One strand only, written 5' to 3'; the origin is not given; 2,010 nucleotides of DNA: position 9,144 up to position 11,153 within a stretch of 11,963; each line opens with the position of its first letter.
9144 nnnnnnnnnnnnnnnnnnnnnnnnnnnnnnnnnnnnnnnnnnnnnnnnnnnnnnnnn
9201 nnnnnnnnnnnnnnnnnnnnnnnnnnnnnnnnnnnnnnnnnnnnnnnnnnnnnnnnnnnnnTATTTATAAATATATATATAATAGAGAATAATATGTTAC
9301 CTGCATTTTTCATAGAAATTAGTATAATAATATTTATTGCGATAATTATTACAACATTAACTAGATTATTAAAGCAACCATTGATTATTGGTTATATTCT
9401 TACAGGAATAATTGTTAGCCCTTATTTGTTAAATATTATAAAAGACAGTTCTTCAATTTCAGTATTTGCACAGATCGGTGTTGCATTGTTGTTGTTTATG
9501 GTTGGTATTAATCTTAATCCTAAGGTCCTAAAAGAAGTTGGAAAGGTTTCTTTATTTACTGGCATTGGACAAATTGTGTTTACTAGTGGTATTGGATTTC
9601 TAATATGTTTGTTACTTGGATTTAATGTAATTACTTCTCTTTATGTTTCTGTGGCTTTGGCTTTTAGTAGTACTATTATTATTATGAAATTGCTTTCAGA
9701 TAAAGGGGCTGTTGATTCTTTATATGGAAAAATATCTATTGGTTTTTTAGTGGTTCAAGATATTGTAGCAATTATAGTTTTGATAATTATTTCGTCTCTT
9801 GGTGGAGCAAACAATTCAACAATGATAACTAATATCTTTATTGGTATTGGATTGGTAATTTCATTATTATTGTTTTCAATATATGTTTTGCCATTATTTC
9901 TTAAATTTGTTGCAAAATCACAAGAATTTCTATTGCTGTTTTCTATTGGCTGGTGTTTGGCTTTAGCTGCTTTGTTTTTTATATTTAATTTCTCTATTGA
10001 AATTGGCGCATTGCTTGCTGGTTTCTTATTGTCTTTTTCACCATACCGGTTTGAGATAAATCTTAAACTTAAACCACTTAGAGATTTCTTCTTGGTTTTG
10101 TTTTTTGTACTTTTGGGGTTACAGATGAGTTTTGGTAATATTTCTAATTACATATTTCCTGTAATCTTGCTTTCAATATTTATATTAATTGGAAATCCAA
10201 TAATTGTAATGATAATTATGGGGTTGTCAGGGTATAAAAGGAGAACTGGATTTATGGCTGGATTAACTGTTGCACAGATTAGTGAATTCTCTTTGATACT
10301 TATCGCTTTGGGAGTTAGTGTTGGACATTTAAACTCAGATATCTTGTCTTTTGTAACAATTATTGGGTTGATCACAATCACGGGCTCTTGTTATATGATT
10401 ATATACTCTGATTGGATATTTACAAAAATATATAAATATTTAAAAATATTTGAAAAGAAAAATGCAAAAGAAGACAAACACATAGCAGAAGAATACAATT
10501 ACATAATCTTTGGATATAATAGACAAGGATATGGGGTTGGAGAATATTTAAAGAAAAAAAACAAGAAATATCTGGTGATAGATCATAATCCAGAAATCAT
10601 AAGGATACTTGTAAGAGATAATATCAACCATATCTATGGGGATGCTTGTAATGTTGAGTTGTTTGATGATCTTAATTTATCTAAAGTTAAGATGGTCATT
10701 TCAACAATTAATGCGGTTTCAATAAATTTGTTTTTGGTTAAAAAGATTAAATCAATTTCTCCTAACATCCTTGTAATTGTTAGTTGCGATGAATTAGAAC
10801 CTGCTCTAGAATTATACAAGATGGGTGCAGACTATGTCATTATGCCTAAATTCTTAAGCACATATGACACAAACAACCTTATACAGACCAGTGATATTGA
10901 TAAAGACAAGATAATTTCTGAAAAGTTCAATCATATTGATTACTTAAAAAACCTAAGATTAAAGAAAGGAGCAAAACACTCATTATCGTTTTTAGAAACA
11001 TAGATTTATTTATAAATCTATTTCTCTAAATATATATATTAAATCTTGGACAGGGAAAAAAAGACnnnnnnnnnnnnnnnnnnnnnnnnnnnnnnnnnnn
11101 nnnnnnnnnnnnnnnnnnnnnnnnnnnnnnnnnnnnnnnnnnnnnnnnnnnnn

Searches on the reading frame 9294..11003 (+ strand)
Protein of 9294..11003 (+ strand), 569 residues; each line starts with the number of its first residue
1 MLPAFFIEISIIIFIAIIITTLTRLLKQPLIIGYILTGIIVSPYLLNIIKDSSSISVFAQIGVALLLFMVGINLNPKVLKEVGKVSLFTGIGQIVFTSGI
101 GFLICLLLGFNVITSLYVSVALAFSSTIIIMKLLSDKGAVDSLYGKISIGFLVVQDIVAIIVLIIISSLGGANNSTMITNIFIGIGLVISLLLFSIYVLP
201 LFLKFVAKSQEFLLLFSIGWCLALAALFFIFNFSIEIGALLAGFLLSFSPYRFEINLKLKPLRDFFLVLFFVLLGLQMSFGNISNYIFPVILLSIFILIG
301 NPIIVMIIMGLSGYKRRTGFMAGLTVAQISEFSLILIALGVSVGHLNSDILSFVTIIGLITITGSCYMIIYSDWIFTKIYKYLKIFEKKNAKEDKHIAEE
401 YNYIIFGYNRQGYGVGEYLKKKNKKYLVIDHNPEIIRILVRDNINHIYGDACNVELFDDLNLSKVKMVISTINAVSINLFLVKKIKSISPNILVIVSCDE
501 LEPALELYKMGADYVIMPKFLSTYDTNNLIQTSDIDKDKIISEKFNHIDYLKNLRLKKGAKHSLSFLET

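Call 9: search_protein_families(library=pfam, proteins=[window:9294-11003:+], max_evalue=0.01)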
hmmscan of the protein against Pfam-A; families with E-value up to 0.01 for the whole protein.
window:9294-11003:+ (569 aa): 2 families
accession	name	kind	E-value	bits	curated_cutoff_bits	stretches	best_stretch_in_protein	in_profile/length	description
PF00999.27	Na_H_Exchanger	-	3.5e-53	181.2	26.2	1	14-363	2-363/375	Sodium/hydrogen exchanger, transmembrane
PF02254.24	TrkA_N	-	7.4e-21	75.1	23.8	1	403-518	1-116/116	TrkA-N domain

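Call 35: list_cluster_members(proteins=[P0001, window:9294-11003:+, window:8194-9261:+, P0005, P0008, P0002])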
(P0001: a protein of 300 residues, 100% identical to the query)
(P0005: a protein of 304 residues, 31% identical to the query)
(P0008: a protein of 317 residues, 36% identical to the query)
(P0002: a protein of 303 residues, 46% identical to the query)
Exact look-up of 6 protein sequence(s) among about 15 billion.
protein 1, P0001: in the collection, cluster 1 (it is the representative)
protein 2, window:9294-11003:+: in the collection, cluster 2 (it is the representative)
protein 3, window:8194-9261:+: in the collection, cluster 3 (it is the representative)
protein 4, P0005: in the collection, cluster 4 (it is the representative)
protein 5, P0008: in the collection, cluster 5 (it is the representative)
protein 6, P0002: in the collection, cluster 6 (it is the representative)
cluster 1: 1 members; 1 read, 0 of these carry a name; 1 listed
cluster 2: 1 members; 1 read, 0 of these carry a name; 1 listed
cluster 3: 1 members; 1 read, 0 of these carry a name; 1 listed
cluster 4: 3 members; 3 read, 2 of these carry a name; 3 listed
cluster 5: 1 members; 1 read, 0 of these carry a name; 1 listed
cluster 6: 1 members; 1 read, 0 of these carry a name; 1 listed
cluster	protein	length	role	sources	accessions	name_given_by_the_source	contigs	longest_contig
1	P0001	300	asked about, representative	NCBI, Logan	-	-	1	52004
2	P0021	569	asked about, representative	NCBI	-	-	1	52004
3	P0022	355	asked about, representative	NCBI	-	-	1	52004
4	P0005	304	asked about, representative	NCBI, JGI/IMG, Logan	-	hypothetical protein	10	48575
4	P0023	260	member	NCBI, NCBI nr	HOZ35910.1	MAG TPA: hypothetical protein PLK55_02915, partial [archaeon] | hypothetical protein [archaeon]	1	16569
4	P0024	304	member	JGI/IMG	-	-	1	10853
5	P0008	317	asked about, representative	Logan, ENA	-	-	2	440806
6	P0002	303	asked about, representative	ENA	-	-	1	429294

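Call 50: find_homologous_proteins(query=window:9294-11003:+, max_evalue=1e-30)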
Query window:9294-11003:+ (569 aa): 7981 proteins with E <= 1e-30 among 8000 candidates; the best 120 are listed.
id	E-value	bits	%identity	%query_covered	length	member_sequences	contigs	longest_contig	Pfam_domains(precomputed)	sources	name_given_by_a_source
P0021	0.0e+0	1182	100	100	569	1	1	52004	PF00999.27,PF02254.25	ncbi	-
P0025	1.5e-278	943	78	100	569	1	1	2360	PF00999.27,PF02254.25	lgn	-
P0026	1.8e-277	940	78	97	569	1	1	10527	PF00999.27,PF02254.25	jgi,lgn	-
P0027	4.1e-275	932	77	100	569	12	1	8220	PF00999.27,PF02254.25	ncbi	-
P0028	2.1e-270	916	75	100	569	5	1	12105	PF00999.27,PF02254.25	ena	-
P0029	1.2e-269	914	75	100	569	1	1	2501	PF00999.27,PF02254.25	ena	-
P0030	2.5e-269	913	77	96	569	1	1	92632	PF00999.27,PF02254.25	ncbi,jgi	ncbi:MAG: cation:proton antiporter [archaeon]|jgi:Kef-type K+ transport system membrane component Ke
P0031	2.9e-219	748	66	99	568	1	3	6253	PF00999.27,PF02254.25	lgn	-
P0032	3.7e-219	747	66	99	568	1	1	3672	PF00999.27,PF02254.25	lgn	-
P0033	8.3e-219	746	68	97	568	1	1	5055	PF00999.27,PF02254.25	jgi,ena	-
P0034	1.3e-218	746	68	97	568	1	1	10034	PF00999.27,PF02254.25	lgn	-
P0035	1.3e-217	742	68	97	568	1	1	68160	PF00999.27,PF02254.25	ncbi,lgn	-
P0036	2.1e-217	742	67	97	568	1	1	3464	PF00999.27,PF02254.25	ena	-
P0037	4.2e-217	740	67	97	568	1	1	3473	PF00999.27,PF02254.25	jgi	-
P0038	2.3e-214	731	65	99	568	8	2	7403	PF00999.27,PF02254.25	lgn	-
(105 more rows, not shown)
